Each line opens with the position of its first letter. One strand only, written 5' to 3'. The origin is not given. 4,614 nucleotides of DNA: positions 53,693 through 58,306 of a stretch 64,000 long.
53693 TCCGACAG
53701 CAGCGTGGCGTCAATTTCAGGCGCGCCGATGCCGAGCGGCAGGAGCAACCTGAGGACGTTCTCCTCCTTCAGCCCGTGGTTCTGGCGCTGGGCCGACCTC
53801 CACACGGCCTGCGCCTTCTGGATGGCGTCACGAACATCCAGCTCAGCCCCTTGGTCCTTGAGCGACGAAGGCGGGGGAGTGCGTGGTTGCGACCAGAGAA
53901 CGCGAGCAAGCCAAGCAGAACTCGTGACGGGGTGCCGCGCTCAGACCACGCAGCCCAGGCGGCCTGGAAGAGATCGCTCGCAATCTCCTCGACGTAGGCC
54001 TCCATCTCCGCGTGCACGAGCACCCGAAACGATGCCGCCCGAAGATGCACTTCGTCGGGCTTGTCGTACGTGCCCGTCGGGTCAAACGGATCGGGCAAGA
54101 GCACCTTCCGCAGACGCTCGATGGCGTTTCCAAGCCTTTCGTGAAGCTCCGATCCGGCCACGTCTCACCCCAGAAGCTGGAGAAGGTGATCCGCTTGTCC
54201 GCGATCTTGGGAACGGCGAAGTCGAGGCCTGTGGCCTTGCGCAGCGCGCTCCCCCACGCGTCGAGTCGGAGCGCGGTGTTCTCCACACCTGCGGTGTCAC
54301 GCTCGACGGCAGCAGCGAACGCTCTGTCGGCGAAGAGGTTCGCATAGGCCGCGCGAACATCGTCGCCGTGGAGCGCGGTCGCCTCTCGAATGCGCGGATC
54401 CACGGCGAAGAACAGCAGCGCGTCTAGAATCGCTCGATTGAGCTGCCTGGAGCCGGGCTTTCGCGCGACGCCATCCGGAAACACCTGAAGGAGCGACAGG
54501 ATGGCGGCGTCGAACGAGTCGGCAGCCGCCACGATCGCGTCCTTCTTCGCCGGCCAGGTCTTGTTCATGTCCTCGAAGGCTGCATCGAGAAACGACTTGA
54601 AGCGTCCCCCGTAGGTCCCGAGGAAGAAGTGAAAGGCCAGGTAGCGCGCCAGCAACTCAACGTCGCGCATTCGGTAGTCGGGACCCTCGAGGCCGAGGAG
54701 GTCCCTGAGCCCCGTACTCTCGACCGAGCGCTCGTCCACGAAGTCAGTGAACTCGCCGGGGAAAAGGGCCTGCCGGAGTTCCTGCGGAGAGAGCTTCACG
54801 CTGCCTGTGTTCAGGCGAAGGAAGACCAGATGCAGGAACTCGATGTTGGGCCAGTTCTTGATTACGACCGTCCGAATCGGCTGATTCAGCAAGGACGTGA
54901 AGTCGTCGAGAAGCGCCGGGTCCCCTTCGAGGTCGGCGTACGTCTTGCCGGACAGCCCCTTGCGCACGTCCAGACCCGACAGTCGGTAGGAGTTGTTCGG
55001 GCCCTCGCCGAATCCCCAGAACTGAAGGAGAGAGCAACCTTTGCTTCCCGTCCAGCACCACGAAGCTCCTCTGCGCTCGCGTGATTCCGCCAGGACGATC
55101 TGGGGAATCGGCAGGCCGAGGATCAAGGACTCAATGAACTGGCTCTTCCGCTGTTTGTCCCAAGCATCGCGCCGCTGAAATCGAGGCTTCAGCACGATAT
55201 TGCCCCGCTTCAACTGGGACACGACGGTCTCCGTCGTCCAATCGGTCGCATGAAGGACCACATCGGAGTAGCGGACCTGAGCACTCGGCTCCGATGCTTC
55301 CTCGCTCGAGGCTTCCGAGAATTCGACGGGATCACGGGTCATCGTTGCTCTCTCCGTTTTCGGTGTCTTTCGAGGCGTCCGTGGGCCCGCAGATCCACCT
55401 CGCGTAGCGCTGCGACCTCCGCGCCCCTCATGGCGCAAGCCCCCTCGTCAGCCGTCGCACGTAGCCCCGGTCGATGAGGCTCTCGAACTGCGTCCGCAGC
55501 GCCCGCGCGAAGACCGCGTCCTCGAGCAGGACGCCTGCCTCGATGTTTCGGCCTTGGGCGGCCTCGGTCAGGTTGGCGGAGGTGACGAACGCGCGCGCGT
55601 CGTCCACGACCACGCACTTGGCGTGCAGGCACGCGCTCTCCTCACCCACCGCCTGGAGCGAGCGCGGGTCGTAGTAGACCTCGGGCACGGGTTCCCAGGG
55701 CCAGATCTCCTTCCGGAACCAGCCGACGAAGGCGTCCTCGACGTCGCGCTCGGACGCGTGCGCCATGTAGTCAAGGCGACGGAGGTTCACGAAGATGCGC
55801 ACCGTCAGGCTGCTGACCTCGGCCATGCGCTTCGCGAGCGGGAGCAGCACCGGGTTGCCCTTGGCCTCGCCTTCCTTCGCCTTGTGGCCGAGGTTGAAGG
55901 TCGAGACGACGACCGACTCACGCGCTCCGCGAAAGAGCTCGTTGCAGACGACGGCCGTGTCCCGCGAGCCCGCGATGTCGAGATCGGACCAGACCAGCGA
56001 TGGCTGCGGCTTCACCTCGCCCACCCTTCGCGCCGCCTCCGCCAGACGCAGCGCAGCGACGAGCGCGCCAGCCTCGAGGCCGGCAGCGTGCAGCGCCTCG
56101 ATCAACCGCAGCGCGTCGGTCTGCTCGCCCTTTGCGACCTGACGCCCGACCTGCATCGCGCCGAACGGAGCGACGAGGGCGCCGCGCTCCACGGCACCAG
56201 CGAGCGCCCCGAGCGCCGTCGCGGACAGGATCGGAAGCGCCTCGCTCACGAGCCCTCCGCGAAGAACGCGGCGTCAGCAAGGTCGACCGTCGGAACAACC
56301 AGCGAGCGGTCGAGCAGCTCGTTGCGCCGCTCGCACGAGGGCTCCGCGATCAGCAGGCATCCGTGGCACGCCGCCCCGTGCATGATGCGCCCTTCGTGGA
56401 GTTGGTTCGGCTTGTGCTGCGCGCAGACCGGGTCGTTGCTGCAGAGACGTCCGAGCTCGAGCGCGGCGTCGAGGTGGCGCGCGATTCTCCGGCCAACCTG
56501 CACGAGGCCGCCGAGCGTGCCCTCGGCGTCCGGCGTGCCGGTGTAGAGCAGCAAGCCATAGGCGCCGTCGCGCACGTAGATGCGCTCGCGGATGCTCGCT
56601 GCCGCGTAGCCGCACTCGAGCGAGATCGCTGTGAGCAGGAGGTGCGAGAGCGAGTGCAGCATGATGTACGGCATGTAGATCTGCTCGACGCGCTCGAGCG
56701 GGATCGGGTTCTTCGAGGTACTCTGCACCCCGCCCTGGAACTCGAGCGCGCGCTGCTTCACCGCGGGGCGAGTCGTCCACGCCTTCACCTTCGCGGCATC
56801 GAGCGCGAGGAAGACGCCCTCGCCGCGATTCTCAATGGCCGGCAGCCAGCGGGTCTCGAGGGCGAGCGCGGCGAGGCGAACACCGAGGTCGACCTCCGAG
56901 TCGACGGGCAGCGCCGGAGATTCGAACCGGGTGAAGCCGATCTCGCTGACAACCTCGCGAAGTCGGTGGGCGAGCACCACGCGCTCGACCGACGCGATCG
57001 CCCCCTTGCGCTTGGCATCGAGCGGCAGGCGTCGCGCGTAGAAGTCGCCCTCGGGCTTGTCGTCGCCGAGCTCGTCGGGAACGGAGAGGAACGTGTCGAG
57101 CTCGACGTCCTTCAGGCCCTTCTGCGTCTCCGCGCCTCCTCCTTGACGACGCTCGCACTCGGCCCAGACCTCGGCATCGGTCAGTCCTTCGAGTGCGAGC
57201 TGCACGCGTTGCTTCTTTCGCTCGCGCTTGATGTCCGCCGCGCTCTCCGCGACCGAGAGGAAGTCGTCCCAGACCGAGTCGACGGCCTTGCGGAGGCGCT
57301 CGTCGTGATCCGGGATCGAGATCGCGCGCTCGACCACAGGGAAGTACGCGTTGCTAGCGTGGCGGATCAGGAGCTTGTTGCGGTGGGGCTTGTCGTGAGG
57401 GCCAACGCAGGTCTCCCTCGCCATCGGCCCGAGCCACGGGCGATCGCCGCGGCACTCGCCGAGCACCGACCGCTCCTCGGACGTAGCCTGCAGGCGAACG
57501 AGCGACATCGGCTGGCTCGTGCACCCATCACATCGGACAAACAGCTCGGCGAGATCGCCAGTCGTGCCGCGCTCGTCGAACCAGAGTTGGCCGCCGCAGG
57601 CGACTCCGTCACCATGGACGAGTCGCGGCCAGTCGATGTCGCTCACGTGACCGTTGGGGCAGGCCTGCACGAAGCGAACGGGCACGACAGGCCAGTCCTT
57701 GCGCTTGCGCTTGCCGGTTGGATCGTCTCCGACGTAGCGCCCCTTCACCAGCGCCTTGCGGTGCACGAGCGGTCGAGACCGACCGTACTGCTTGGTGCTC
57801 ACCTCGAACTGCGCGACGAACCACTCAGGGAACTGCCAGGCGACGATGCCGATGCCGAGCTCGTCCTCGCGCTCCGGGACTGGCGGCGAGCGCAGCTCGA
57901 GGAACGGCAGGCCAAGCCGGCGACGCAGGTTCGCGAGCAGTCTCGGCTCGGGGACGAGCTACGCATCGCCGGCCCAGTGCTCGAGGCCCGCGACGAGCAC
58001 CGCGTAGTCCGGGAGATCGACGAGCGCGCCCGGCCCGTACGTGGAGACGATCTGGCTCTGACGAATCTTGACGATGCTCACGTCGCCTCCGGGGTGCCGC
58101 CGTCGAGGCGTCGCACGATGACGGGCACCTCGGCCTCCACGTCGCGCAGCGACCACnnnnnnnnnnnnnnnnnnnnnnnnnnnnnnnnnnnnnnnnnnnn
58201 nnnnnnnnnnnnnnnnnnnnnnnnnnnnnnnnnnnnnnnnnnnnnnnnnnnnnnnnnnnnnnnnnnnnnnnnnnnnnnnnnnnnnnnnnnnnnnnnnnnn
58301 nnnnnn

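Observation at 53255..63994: Composite co-directional defence island: AAA15 ATPase + unknown partner | drmA-drmB-drmC | DUF262 + HEPN, with no methyltransferase in view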

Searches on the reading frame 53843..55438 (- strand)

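Call 4: search_protein_families(library=padloc, proteins=[window:53843-55438:-], max_evalue=0.01)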
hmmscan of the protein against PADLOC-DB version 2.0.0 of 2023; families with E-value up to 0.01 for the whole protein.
window:53843-55438:- (531 aa): 2 families
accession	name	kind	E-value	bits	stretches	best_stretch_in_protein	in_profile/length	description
PDLC03877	NsnA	-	4.6e-43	145.9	1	46-403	29-383/385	-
PDLC04027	PD-T4-2_A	-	3.5e-29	100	1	46-392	17-354/363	-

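Call 5: search_protein_families(library=pfam, proteins=[window:53843-55438:-], max_evalue=0.01)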
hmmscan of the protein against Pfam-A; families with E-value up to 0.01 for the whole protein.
window:53843-55438:- (531 aa): 1 family
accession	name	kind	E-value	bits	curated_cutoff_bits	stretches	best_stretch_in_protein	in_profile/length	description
PF03235.19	GmrSD_N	-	1.8e-12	48.2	33.2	1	73-117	5-49/199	GmrSD restriction endonuclease, N-terminal domain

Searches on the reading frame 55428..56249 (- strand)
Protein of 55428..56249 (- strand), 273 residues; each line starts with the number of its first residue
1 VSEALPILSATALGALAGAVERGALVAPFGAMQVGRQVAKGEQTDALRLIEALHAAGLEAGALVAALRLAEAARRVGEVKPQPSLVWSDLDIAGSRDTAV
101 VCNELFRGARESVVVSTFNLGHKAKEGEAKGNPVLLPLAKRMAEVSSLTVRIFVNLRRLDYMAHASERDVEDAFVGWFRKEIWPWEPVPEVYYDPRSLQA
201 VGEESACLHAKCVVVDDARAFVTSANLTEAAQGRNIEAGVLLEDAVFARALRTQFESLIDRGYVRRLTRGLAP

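Call 4: search_protein_families(library=padloc, proteins=[window:55428-56249:-], max_evalue=0.01)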
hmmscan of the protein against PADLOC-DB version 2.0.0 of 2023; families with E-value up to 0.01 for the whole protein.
window:55428-56249:- (273 aa): 29 families (the best 25 are shown)
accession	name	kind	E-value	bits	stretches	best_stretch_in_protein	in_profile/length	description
PDLC02587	DrmC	-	1.1e-70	235.7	1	3-267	3-264/267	DrmC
PDLC02597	DrmC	-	6.6e-40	135.5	1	9-255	13-232/242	DrmC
PDLC02585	DrmC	-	2.7e-22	77.6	2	204-266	190-252/253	DrmC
PDLC02613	DrmC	-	6.1e-22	76.2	1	67-265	64-259/262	DrmC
PDLC02588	DrmC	-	1.5e-20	71.9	1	3-268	12-253/256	DrmC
PDLC02595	DrmC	-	8.7e-17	59.7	1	8-262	20-262/269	DrmC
PDLC02602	DrmC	-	2e-15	54.7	1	205-264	195-254/381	DrmC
PDLC02607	DrmC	-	7.6e-15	52.9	1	199-261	194-256/265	DrmC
PDLC02606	DrmC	-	2e-14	51.7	1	204-266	119-181/182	DrmC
PDLC02609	DrmC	-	3.1e-14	51.5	1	36-258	37-232/241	DrmC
PDLC02612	DrmC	-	1e-12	46.1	1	206-263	172-229/235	DrmC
PDLC02589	DrmC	-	3.7e-12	43.9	1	205-268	201-263/264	DrmC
PDLC02591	DrmC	-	4.1e-12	43.8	1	188-262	183-254/260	DrmC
PDLC02605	DrmC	-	1.4e-11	42.6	1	207-262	208-263/270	DrmC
PDLC02608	DrmC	-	1.5e-11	42.4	1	205-268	98-161/162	DrmC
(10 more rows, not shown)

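Call 5: search_protein_families(library=pfam, proteins=[window:55428-56249:-], max_evalue=0.01)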
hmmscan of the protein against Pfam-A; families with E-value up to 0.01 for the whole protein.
window:55428-56249:- (273 aa): 2 families
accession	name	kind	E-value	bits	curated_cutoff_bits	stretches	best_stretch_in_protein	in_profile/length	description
PF13091.12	PLDc_2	-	1.3e-09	38.4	27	1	206-258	79-131/132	PLD-like domain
PF00614.28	PLDc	-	7.4e-07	29.4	21.9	1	208-229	5-26/28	Phospholipase D Active site motif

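Call 7: find_encoding_contigs(protein=window:55428-56249:-, flank=10000, max_places=6)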
Protein window:55428-56249:- (273 aa): no gene with exactly this product is on record in the collection.

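Call 65: search_protein_families(library=ncbifam, proteins=[window:55428-56249:-], max_evalue=0.001)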
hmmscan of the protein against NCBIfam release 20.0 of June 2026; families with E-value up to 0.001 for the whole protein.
window:55428-56249:- (273 aa): 2 families
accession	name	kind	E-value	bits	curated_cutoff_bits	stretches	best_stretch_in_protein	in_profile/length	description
NF038319.1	DISARM_DrmC_I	equivalog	1.3e-45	155.7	133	1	8-259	5-235/236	DISARM system phospholipase D-like protein DrmC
NF008427.0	PRK11263.1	equivalog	1.5e-05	24.3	281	1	207-261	288-342/409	cardiolipin synthase ClsB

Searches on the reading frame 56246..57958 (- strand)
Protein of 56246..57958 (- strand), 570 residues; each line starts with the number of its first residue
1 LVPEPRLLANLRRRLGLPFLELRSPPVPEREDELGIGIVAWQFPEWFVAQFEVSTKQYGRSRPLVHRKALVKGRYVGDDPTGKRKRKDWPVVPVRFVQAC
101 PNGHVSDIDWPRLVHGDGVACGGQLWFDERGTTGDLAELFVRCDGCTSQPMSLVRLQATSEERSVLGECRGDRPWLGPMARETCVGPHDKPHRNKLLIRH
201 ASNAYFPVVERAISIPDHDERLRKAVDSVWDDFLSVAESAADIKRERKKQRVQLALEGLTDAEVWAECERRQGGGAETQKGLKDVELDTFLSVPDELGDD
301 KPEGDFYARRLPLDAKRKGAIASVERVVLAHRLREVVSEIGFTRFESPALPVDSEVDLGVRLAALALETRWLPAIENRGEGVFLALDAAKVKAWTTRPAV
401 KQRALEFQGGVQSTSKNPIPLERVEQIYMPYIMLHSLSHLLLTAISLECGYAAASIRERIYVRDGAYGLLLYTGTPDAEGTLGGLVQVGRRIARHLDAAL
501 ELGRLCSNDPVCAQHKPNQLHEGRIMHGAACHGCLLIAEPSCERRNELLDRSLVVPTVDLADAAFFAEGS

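Call 4: search_protein_families(library=padloc, proteins=[window:56246-57802:-], max_evalue=0.01)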
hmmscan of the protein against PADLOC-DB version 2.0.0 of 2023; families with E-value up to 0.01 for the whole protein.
window:56246-57802:- (518 aa): 4 families
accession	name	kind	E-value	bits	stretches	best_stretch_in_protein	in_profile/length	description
PDLC02583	DrmB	-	1.4e-65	220.6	1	39-504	124-603/606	DrmB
PDLC02584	DrmB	-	4.3e-53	178.8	1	72-514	7-442/445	DrmB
PDLC02579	DrmB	-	3.1e-48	162.3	1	271-514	69-313/314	DrmB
PDLC02582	DrmB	-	3.4e-10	37.1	1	379-504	523-634/649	DrmB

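Call 5: search_protein_families(library=pfam, proteins=[window:56246-57802:-], max_evalue=0.01)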
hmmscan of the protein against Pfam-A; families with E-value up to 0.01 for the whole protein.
window:56246-57802:- (518 aa): 1 family
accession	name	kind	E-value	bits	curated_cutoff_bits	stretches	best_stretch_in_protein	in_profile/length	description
PF09369.15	MZB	-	1.3e-09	39.1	24.2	1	385-483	1-80/80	MrfA Zn-binding domain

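Call 91: find_homologous_proteins(query=window:56246-57958:-, max_evalue=1e-100)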
Query window:56246-57958:- (570 aa): 5481 proteins with E <= 1e-100 among 8000 candidates; the best 120 are listed.
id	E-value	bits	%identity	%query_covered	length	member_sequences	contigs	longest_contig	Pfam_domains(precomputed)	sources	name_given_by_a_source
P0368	0.0e+0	1289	98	100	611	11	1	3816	PF09369.16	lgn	-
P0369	0.0e+0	1254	95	100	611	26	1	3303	PF09369.16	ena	-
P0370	0.0e+0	1251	94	100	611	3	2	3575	PF09369.16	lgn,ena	-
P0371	0.0e+0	1247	94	100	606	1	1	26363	PF09369.16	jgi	jgi:hypothetical protein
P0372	0.0e+0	1247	95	100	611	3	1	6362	PF09369.16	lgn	-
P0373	0.0e+0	1241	94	100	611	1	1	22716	PF09369.16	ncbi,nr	ncbi:MAG: DUF1998 domain-containing protein [Polyangiaceae bacterium]|nr:DUF1998 domain-containing p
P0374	0.0e+0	1237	94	100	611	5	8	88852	PF09369.16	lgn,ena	-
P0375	0.0e+0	1226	93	100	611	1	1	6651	PF09369.16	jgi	jgi:hypothetical protein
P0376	0.0e+0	1219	92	100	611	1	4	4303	PF09369.16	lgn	-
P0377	0.0e+0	1219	92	100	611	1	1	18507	PF09369.16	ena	-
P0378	0.0e+0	1209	91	100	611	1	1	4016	PF09369.16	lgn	-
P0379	0.0e+0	1206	91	100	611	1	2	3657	PF09369.16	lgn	-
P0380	0.0e+0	1189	90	100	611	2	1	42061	PF09369.16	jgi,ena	-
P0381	0.0e+0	1187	90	100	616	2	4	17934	PF09369.16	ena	-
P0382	0.0e+0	1181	88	100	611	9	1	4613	PF09369.16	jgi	jgi:hypothetical protein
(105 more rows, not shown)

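Call 92: find_encoding_contigs(protein=P0368, flank=4000, max_places=4)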
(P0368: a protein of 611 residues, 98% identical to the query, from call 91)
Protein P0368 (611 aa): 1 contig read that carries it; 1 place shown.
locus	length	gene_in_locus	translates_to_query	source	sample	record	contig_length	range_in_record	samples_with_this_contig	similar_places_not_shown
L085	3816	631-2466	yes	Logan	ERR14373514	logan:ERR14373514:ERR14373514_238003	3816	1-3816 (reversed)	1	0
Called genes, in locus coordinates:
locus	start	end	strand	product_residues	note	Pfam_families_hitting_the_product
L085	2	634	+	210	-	?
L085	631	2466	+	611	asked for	PF09369:MZB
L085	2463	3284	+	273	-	PF13091:PLDc_2, PF00614:PLDc (weak)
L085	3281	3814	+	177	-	PF04055:Radical_SAM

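Call 93: list_cluster_members(proteins=[P0368, P0369])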
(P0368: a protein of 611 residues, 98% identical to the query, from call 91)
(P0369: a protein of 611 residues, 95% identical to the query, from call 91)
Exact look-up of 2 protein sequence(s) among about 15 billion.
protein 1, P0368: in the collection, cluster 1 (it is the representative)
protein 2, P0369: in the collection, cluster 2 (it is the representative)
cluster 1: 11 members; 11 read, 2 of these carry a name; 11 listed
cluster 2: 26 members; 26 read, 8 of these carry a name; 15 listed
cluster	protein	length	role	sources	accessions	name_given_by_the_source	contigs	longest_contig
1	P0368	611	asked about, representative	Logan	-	-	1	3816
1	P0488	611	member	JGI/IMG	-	hypothetical protein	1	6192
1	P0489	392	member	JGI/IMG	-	hypothetical protein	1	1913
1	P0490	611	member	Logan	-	-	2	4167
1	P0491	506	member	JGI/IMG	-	-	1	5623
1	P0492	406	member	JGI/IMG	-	-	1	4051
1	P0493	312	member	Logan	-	-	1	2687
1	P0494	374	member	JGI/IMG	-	-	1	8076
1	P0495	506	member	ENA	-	-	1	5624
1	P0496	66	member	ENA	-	-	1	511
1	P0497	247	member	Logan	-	-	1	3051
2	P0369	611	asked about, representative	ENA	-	-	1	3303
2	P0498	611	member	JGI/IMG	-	hypothetical protein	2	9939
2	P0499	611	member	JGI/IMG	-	hypothetical protein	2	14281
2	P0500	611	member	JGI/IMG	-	hypothetical protein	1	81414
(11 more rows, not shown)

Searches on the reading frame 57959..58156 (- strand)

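Call 4: search_protein_families(library=padloc, proteins=[window:57959-58156:-], max_evalue=0.01)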
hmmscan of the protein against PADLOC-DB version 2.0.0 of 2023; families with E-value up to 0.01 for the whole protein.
window:57959-58156:- (65 aa): 1 family
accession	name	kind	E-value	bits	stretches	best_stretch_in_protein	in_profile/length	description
PDLC02583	DrmB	-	0.00074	16.7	1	28-56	4-32/606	DrmB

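Call 5: search_protein_families(library=pfam, proteins=[window:57959-58156:-], max_evalue=0.01)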
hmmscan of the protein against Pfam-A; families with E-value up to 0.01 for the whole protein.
window:57959-58156:- (65 aa): 0 families
